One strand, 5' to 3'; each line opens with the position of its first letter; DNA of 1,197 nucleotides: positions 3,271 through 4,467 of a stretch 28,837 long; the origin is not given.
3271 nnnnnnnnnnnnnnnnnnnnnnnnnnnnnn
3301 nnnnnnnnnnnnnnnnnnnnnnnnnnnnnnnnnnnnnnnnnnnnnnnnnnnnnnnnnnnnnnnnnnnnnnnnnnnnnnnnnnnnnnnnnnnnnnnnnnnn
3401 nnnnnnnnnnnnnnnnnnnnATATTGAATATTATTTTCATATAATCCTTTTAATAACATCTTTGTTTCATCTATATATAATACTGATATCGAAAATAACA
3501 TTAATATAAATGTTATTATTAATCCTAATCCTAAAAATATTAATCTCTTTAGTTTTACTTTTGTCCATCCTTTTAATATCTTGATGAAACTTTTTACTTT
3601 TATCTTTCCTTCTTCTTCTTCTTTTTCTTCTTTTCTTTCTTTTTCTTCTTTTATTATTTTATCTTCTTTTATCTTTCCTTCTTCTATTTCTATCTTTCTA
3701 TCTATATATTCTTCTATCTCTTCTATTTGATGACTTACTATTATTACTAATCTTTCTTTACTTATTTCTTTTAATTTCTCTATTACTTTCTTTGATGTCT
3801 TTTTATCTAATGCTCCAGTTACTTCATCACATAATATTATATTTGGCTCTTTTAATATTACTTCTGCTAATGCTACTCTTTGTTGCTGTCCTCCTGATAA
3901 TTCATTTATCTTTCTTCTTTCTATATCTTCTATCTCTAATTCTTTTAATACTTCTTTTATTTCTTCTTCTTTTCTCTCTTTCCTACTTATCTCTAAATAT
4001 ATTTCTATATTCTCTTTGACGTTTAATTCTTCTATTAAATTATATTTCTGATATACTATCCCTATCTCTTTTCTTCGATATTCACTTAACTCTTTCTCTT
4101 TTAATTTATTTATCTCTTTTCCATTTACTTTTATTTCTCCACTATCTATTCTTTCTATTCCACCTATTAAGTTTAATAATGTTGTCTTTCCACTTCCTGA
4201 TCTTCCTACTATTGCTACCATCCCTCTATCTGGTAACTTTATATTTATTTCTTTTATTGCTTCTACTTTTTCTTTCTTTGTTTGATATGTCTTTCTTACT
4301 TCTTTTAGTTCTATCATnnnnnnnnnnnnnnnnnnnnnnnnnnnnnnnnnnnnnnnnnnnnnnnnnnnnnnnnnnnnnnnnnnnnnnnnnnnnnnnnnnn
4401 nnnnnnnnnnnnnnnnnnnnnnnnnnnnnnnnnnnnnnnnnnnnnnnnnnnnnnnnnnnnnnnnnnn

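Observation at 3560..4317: ATPase modules of three MacB-like paralogs have a distinct codon-usage and strand-composition signature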

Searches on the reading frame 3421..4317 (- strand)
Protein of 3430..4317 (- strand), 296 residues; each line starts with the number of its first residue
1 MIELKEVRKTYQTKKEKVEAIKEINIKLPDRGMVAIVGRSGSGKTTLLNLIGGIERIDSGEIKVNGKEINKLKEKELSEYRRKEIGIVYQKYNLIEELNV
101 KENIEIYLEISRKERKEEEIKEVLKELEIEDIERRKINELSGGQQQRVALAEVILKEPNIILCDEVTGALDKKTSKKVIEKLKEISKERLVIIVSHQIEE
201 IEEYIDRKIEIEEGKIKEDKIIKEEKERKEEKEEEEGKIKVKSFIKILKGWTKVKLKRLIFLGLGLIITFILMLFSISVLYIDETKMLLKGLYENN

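Call 7: find_homologous_proteins(query=window:3430-4317:-)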
Query seq(296 aa) (296 aa): 7455 proteins with E <= 0.001 among 8000 candidates; the best 120 are listed.
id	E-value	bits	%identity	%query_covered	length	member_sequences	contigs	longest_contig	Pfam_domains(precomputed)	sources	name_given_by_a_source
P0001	1.7e-63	233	32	75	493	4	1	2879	PF13604.13,PF00005.34,PF13555.13,PF13401.13,PF03193.23,PF02463.26,PF25199.2,PF13304.13,PF13191.13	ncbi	ncbi:MAG: ATP-binding cassette domain-containing protein, partial [Chloroflexota bacterium]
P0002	4.8e-62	228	41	100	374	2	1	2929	PF00005.34,PF02463.26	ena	-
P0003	2.2e-59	219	34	75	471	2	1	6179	PF13604.13,PF13555.13,PF13401.13,PF03193.23,PF20703.4,PF13304.13,PF13191.13,PF00005.34,PF13476.13,PF02463.26,PF25199.2,PF13481.13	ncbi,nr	ncbi:MAG: ATP-binding cassette domain-containing protein, partial [Anaerolineales bacterium]|nr:ATP-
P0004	3.9e-59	218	41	100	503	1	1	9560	PF00005.34,PF02463.26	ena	-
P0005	6.7e-59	218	49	73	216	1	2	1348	PF00005.34,PF02463.26,PF13304.13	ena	-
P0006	3.3e-57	212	48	91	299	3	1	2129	PF00005.34,PF02463.26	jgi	-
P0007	1.7e-56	210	35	73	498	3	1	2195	PF00005.34,PF02463.26,PF13304.13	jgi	jgi:peptide/nickel transport system ATP-binding protein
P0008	3.8e-56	209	49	74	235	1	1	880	PF00005.34,PF02463.26,PF13304.13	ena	-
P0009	1.1e-54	204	35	70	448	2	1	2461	PF00005.34,PF02463.26,PF13304.13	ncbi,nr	ncbi:MAG: ATP-binding cassette domain-containing protein, partial [Anaerolineales bacterium]|nr:ATP-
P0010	1.1e-54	204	48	74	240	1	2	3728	PF00005.34,PF13555.13,PF02463.26,PF13304.13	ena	-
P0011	1.5e-54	203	41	96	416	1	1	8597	PF00005.34,PF13555.13,PF02463.26,PF13304.13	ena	-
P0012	2.9e-53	199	44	81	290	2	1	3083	PF00005.34,PF02463.26,PF13304.13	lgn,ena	-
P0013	1.5e-52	197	47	70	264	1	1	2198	PF00005.34,PF02463.26,PF13304.13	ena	-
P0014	2.4e-52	196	-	-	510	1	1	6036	PF13555.13,PF13401.13,PF03193.23,PF20703.4,PF13238.13,PF01637.25,PF13304.13,PF13191.13,PF02492.26,PF00005.34,PF13476.13,PF05729.19,PF13521.13,PF02463.26,PF25199.2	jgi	jgi:ABC-type lipoprotein export system ATPase subunit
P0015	5.1e-52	195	30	84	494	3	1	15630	PF00005.34,PF13555.13,PF03193.23,PF02463.26,PF13481.13,PF13304.13,PF13191.13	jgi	jgi:peptide/nickel transport system ATP-binding protein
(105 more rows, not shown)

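Call 13: find_related_loci(query=A2, collection=genome_contigs, flank=10000)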
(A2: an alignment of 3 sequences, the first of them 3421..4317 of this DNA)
Query A2 (299 aa) in genome_contigs; peptide patterns used: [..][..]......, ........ (x = any residue, [..] = any of these).
600 stretches matched a pattern (row limit reached: there are more); 65 encode a relative of the query (tblastn E <= 1e-3); 65 distinct loci.
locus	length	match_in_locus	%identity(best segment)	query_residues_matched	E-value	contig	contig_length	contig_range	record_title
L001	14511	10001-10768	39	1-269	1e-58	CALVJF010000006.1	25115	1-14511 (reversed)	MAG: uncultured Bacilli bacterium isolate BRZ_AG__bin30 genome assembly, contig: BRZ_AG__NODE_2949_length_25115_cov_3.96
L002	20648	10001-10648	39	2-218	5e-46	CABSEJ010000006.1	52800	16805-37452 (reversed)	MAG TPA_asm: uncultured Blautia sp. isolate MGYG-HGUT-02215 genome assembly, contig: GUT_GENOME138767_6, whole genome sh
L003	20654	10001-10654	39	1-216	2e-45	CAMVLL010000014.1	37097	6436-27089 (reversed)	MAG TPA_asm: uncultured Bacteroidetes bacterium isolate SRR8387717_bin.125_metaWRAP_v1.3_MAG genome assembly, contig: ER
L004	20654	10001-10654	38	1-216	8e-45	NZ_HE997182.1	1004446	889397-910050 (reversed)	Phocaeicola abscessus CCUG 55929, whole genome shotgun sequence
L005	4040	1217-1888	36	1-222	6e-45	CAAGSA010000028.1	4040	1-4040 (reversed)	MAG TPA_asm: uncultured Prevotella sp., isolate HGM04910, WGS project CAAGSA010000000 data, contig: SRS883029_73_k99_513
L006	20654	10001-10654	39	1-216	5e-44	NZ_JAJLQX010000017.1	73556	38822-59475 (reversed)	Phocaeicola oris strain 14-104 NODE_17_length_73556_cov_87.760953, whole genome shotgun sequence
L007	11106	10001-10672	37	1-222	5e-44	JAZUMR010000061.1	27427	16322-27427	MAG: Prevotella sp. isolate T1900044892_TS20190358.MAGScoT_cleanbin_000006 SGB_3262_k141_542861, whole genome shotgun se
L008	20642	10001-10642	37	1-216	8e-44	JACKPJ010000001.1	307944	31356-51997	MAG: Deltaproteobacteria bacterium isolate HK-STAS-UBA10199-1 HK-STAS-UBA10199-1_1, whole genome shotgun sequence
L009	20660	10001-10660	36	1-218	7e-44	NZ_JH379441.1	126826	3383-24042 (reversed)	Leyella stercorea DSM 18206 Scfld952, whole genome shotgun sequence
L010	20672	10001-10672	36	1-222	6e-44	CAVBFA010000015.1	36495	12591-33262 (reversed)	Oscillibacter sp. isolate H07640-L1_cleanbin_000040 genome assembly, contig: Spades_H07640-L1_contig_641, whole genome s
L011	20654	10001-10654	36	1-216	2e-43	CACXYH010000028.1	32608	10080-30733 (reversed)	MAG: uncultured Prevotellaceae bacterium isolate RUG11701 genome assembly, contig: RUG11701_asm_28, whole genome shotgun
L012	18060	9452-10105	38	1-216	3e-43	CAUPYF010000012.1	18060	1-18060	MAG TPA_asm: uncultured Tannerella sp. isolate ERR9968936_bin.57_MetaWRAP_v1.3_MAG genome assembly, contig: ERZ21616090.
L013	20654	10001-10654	37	1-216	3e-43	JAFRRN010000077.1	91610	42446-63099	MAG: Prevotella sp. isolate RGIG2735 Goat_Omasum-4__c439956, whole genome shotgun sequence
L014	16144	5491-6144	37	1-216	3e-43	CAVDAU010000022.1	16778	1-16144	Streptococcaceae bacterium isolate G02641-L1_cleanbin_000010 genome assembly, contig: Spades_G02641-L1_contig_1470, whol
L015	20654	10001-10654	35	1-216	5e-43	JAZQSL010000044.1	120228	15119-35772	MAG: Alloprevotella sp. isolate T1900045206_TC20190202.MAGScoT_cleanbin_000005 SGB_5335_k141_23136, whole genome shotgun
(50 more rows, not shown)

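Call 16: find_related_loci(query=A2, collection=metagenome_contigs, flank=10000)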
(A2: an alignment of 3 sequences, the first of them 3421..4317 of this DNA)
Query A2 (299 aa) in metagenome_contigs; peptide patterns used: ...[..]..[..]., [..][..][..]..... (x = any residue, [..] = any of these).
600 stretches matched a pattern (row limit reached: there are more); 64 encode a relative of the query (tblastn E <= 1e-3); 64 distinct loci.
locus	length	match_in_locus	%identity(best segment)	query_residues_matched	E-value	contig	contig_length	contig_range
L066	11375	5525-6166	44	2-217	6e-49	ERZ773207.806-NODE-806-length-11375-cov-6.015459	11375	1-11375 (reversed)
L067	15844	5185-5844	39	1-218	2e-41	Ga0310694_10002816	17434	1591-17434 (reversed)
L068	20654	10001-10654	37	1-219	2e-35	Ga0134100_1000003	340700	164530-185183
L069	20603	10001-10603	36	21-218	3e-33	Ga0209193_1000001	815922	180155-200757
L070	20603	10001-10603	35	21-218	3e-32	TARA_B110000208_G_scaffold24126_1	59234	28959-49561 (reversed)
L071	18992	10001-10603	34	21-218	1e-29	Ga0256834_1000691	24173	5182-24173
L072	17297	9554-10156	33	21-218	2e-29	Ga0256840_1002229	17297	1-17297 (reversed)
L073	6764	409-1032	34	19-224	4e-29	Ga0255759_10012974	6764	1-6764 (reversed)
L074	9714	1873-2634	31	1-218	6e-28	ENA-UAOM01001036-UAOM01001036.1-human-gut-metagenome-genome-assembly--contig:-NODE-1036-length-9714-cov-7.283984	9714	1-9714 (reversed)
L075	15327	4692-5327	31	2-216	1e-26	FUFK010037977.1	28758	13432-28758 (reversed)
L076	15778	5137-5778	36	2-222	3e-25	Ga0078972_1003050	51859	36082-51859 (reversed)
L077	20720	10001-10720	30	1-248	9e-25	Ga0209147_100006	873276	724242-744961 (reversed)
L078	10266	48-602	32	37-219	7e-25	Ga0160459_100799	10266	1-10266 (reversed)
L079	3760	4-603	30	1-207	2e-23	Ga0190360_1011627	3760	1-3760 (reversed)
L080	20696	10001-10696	32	1-218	4e-23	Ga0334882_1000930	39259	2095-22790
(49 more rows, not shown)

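Call 19: find_encoding_contigs(protein=P0006, flank=5000, max_places=2)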
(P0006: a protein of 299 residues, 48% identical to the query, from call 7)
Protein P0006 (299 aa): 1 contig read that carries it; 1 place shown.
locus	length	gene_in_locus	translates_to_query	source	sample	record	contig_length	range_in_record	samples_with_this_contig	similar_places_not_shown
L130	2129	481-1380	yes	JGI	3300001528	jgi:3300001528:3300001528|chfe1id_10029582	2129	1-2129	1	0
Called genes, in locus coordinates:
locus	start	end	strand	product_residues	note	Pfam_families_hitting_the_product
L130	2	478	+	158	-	PF02687:FtsX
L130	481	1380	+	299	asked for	PF02463:SMC_N, PF00005:ABC_tran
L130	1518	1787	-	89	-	-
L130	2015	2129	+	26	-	?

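Call 20: find_encoding_contigs(protein=P0004, flank=10000, max_places=2)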
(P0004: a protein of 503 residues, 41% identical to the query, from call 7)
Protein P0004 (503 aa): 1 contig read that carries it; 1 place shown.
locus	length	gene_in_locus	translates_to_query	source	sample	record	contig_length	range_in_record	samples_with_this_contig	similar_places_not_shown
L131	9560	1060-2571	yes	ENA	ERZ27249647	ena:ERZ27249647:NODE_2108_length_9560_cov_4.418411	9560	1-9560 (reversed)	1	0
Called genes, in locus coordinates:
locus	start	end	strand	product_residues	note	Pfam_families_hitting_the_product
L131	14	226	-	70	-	-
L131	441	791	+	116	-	-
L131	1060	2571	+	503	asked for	PF00005:ABC_tran, PF02463:SMC_N (weak)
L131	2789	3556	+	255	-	PF02687:FtsX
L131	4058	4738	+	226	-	PF02463:SMC_N, PF00005:ABC_tran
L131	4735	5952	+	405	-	PF02687:FtsX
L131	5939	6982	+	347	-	-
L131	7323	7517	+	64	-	-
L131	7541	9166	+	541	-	PF00239:Resolvase, PF07508:Recombinase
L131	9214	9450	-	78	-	PF00905:Transpeptidase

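Call 21: find_encoding_contigs(protein=P0011, flank=10000, max_places=2)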
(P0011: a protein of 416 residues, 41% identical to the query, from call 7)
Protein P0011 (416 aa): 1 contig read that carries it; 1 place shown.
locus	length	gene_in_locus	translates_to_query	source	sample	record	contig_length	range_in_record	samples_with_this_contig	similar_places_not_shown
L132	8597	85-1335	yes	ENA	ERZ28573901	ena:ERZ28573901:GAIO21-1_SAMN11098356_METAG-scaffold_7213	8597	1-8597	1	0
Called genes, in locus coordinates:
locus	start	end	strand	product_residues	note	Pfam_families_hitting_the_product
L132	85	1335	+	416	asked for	PF02463:SMC_N, PF00005:ABC_tran, PF13555:AAA_29 (faint), PF13304:AAA_21 (faint)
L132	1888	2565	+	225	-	PF02687:FtsX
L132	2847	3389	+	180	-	PF01765:RRF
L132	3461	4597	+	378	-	-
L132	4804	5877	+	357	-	PF00318:Ribosomal_S2, PF07498:Rho_N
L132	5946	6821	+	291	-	PF25025:EF-Ts_N (weak), PF00889:EF_TS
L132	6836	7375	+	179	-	PF00210:Ferritin (faint), PF02915:Rubrerythrin, PF21349:RUBY_RBDX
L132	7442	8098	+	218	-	-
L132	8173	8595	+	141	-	?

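Call 44: search_protein_representatives(protein=window:3430-4317:-)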
Query: 296 residues. Proteins with E-value up to 0.001 (for the whole library): 544768; up to 1e-10: 218361; up to 1e-30: 11475. The best 150 are listed.
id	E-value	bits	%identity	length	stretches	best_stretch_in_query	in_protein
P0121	2.6e-166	568.1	100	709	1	1-296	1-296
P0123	8.2e-77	274.7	39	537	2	13-226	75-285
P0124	6.8e-75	268.4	36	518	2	5-246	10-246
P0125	1.0e-73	264.5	38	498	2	3-222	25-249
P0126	2.0e-72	260.3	34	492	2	5-217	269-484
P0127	7.1e-71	255.2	36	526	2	13-218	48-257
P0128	2.2e-69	250.3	34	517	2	13-220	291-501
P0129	9.6e-69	248.2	35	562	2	5-217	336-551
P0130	1.8e-68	247.3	34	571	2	6-226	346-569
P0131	4.7e-68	246.0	36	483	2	6-217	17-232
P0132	1.4e-67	244.4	34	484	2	2-216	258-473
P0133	4.9e-67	242.6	28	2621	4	7-203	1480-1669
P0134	1.1e-65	238.2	42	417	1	1-295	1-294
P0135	2.1e-65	237.3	44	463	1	1-285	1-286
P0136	6.4e-65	235.7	45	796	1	1-295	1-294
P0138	1.5e-64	234.5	45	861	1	1-296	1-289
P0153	1.6e-62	227.8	43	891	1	1-296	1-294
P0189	1.7e-60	221.2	42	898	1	1-295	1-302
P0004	1.3e-59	218.3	41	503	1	1-296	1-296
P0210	3.9e-59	216.7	42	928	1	1-294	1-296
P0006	1.1e-57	212.0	49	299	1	1-267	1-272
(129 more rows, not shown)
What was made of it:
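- On Horizontally acquired (foreign) module: The best non-self identity is about 51%, within the same family (call 44).
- The nearest relatives are full-length members of the same family (call 44).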

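Call 48: find_encoding_contigs(protein=P0189, flank=10000, max_places=2)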
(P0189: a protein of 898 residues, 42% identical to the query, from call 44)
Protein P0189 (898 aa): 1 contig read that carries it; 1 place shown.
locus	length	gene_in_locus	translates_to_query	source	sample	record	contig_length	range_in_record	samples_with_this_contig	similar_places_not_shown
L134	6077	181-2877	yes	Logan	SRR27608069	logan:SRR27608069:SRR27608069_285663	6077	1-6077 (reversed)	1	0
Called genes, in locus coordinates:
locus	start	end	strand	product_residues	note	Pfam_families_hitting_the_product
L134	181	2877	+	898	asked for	PF00005:ABC_tran, PF02463:SMC_N (weak), PF13304:AAA_21 (faint), PF02687:FtsX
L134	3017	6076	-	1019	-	?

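Call 50: find_encoding_contigs(protein=P0153, flank=10000, max_places=2)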
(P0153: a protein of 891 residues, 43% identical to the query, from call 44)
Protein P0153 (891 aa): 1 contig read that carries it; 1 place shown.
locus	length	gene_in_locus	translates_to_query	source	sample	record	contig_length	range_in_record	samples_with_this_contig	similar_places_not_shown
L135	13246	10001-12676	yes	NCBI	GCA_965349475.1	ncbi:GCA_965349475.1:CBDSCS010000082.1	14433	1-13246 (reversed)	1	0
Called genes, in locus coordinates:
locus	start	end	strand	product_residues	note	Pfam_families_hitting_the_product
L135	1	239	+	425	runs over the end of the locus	PF00079:Serpin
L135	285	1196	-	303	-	PF00070:Pyr_redox (faint), PF00890:FAD_binding_2 (weak), PF01266:DAO (weak), PF03486:HI0933_like (weak), PF07992:Pyr_redox_2, PF12831:FAD_oxidored, PF13450:NAD_binding_8 (weak), PF13738:Pyr_redox_3, +1 more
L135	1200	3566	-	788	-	PF03477:ATP-cone, PF13597:NRDD, PF00085:Thioredoxin (faint), PF00462:Glutaredoxin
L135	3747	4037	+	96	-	PF07876:Dabb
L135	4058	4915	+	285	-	PF01513:NAD_kinase, PF20143:NAD_kinase_C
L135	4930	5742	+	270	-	PF13349:DUF4097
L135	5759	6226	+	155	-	PF04892:VanZ-LLP1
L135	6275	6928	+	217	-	PF01966:HD (weak)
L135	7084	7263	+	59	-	PF13635:DUF4143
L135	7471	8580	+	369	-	PF02661:Fic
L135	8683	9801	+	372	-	-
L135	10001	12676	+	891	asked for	PF00005:ABC_tran, PF02463:SMC_N (faint), PF02687:FtsX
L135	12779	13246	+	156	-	?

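Call 51: find_encoding_contigs(protein=P0210, flank=10000, max_places=2)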
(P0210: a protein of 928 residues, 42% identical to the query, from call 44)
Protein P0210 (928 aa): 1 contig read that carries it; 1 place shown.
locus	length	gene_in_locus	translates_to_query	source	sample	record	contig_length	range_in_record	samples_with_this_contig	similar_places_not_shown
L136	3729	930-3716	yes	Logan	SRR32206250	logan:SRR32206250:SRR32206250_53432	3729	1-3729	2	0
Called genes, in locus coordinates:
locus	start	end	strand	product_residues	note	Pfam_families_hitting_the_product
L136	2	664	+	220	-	?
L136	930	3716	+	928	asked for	PF00005:ABC_tran, PF02463:SMC_N, PF02687:FtsX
